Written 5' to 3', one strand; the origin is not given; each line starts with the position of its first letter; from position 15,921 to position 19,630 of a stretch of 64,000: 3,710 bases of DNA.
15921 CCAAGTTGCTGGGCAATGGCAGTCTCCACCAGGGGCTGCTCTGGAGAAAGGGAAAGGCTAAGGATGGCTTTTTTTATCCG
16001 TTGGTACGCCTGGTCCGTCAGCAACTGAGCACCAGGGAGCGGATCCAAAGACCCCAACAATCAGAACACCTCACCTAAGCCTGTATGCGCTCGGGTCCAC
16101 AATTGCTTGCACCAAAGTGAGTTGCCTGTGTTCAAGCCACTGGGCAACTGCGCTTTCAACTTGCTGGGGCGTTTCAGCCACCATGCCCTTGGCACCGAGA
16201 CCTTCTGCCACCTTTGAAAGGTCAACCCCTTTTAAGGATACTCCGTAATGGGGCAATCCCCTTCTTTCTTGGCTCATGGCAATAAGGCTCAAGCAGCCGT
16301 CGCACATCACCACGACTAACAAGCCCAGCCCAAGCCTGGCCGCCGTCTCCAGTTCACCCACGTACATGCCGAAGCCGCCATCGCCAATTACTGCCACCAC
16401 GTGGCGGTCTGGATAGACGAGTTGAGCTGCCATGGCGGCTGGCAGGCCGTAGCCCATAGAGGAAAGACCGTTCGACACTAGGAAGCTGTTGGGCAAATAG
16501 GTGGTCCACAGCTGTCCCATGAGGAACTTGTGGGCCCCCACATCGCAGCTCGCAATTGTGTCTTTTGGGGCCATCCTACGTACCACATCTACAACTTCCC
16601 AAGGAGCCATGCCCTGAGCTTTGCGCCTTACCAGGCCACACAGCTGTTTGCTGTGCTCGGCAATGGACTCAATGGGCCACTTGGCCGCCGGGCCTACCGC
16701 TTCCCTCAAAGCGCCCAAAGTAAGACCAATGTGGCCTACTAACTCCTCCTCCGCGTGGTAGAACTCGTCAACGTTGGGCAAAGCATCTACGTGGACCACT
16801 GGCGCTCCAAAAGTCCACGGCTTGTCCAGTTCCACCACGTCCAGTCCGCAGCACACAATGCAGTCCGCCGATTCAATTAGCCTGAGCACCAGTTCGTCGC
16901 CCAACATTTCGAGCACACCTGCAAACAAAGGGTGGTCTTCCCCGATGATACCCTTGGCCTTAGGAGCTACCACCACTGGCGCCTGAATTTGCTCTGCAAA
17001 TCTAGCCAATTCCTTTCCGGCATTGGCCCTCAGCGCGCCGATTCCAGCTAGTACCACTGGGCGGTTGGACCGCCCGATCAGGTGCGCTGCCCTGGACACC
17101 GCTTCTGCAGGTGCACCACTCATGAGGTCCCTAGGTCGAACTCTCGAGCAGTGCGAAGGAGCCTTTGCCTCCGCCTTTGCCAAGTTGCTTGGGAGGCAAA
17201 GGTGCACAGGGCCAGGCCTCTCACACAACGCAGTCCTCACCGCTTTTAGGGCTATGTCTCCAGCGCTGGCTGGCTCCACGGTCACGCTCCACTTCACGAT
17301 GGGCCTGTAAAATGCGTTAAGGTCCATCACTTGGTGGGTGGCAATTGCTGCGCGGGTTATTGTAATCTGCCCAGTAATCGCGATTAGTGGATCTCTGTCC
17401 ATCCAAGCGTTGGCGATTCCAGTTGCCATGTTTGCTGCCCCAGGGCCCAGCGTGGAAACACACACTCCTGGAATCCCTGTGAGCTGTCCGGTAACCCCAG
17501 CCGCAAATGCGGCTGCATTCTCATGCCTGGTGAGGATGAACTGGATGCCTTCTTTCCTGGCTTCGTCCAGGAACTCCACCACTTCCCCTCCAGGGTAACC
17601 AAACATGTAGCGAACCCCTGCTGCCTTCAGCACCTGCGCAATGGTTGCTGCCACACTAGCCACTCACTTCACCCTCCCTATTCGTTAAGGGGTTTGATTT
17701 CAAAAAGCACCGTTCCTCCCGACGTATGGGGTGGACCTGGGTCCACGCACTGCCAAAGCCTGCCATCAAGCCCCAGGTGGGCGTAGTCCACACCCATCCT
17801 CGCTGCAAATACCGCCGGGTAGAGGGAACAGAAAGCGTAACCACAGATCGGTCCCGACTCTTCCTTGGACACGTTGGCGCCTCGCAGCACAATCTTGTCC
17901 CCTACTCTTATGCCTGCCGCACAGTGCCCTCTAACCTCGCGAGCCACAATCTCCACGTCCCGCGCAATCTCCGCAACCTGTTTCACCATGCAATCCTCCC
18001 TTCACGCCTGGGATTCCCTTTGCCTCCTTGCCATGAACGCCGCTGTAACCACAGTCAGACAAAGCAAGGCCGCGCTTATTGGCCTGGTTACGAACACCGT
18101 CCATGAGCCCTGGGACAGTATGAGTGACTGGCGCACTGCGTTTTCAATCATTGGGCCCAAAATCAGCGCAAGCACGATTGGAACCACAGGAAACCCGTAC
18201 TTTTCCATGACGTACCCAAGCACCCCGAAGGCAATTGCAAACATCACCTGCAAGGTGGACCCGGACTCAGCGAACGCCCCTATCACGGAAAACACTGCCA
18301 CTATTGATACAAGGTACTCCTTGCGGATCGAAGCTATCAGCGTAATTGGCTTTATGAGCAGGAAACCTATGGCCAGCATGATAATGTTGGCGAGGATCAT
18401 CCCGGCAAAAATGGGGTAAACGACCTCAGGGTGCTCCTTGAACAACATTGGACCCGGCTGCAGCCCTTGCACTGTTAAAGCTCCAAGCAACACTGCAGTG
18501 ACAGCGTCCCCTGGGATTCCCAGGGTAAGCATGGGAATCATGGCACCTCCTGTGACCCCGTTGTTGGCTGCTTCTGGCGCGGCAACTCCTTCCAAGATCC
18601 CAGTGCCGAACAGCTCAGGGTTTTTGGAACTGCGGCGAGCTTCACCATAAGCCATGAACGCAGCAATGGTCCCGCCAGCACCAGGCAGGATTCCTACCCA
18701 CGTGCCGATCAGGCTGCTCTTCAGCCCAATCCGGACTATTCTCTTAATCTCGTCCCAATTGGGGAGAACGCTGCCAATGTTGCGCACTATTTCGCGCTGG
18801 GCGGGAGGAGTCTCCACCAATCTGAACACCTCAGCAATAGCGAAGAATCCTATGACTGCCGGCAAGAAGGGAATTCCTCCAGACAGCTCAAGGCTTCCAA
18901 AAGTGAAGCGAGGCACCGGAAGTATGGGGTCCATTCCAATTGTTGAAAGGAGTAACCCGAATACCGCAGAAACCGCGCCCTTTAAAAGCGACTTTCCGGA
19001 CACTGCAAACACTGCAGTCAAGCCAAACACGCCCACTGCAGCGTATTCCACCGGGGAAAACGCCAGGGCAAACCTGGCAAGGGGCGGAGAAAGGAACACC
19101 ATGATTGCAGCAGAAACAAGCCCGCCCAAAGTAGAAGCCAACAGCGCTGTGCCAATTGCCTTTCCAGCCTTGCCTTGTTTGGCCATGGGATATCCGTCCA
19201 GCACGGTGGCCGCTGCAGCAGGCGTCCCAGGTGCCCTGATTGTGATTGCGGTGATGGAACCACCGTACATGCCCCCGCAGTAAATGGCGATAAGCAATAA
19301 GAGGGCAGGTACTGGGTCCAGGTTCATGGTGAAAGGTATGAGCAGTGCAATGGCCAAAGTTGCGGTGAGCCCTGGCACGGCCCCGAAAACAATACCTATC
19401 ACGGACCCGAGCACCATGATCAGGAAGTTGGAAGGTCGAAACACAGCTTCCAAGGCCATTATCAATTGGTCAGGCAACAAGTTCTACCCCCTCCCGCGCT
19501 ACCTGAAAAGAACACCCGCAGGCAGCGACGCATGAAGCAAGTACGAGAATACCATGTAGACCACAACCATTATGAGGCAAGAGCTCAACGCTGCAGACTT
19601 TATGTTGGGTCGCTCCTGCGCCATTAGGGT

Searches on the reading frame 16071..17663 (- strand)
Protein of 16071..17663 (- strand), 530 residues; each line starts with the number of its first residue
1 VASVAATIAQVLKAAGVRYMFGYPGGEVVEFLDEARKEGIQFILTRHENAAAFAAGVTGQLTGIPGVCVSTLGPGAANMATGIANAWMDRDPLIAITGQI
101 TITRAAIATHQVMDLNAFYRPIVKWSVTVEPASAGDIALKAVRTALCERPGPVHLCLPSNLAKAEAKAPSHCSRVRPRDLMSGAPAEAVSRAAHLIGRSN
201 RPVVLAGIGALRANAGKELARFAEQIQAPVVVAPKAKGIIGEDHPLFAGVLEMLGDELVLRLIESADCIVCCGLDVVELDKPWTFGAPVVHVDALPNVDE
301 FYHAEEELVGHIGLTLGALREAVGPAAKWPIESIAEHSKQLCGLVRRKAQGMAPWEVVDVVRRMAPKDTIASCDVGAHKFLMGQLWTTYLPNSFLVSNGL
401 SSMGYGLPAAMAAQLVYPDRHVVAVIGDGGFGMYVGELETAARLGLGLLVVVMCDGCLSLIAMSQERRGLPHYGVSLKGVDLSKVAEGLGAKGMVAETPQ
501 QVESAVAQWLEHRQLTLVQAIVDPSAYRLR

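Call 34: search_protein_families(library=pfam, proteins=[window:16071-17663:-], max_evalue=0.00001)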
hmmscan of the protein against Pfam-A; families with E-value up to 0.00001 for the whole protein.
window:16071-17663:- (530 aa): 3 families
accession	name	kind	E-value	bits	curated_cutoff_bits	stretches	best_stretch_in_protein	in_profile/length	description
PF02775.26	TPP_enzyme_C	-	1.7e-35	122.5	21.9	1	374-519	1-150/151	Thiamine pyrophosphate enzyme, C-terminal TPP binding domain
PF02776.23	TPP_enzyme_N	-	8.5e-33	113.1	26.8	1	4-114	3-115/119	Thiamine pyrophosphate enzyme, N-terminal TPP binding domain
PF00205.28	TPP_enzyme_M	-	1.3e-26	93.3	30.4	1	189-319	1-137/137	Thiamine pyrophosphate enzyme, central domain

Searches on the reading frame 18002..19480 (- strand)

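Call 34: search_protein_families(library=pfam, proteins=[window:18002-19480:-], max_evalue=0.00001)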
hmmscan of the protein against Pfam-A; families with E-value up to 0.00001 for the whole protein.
window:18002-19480:- (492 aa): 1 family
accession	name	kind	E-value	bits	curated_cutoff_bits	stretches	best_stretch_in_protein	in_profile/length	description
PF01970.21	TctA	-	5.1e-155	516.7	28.9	1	20-437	2-423/423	Tripartite tricarboxylate transporter TctA family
